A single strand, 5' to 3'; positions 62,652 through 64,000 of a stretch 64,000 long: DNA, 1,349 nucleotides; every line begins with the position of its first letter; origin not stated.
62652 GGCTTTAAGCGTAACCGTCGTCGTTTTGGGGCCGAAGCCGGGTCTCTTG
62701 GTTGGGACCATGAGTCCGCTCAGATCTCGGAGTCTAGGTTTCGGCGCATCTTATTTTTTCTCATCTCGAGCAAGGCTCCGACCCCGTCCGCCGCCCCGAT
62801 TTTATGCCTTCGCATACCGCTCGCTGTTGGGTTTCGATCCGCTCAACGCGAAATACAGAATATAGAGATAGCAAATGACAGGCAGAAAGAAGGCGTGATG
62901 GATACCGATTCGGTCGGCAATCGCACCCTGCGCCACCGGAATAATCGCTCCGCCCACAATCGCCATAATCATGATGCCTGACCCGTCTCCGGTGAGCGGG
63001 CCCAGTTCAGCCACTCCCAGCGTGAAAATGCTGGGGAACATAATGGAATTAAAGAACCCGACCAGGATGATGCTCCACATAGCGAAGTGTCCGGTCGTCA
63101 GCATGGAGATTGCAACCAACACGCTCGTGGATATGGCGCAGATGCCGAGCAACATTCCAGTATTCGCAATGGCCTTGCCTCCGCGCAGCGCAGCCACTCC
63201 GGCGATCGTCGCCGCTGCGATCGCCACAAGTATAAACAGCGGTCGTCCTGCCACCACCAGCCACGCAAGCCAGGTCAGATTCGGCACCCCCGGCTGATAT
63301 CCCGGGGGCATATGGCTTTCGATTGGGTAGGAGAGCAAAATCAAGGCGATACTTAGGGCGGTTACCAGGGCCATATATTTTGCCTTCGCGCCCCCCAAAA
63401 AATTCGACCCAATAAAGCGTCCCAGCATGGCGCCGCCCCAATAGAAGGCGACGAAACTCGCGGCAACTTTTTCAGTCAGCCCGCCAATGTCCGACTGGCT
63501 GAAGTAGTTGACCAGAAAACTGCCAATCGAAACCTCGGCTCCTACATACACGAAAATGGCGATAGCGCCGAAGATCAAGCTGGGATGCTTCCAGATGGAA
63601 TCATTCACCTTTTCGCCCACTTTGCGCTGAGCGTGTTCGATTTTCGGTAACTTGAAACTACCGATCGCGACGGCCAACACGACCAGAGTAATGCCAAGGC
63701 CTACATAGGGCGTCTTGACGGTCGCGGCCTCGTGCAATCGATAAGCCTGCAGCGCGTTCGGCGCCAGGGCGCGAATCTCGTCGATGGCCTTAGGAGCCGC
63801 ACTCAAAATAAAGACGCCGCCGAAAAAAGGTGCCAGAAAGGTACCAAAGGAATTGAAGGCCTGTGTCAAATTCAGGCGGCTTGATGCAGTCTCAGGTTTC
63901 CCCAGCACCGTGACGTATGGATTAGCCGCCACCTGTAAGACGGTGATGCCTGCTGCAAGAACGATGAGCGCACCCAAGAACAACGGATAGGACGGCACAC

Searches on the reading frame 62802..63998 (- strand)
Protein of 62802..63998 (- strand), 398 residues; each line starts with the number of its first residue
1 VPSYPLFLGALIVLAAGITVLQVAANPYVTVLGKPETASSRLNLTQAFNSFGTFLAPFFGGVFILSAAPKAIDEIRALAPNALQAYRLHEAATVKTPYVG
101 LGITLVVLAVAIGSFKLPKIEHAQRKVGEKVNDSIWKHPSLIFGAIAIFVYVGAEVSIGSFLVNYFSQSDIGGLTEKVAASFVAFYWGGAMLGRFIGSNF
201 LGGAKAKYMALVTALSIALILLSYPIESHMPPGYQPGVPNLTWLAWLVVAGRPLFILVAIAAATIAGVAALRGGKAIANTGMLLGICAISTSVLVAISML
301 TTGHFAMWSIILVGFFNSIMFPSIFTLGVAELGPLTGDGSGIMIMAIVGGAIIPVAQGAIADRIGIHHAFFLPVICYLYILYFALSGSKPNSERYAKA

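Call 92: search_protein_families(library=pfam, proteins=[window:62802-63998:-], max_evalue=0.00001)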
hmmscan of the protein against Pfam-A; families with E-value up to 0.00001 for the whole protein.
window:62802-63998:- (398 aa): 1 family
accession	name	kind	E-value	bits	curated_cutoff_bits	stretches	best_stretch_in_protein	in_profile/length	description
PF07690.21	MFS_1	-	1.4e-06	27.9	33.4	0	2-265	83-319/347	Major Facilitator Superfamily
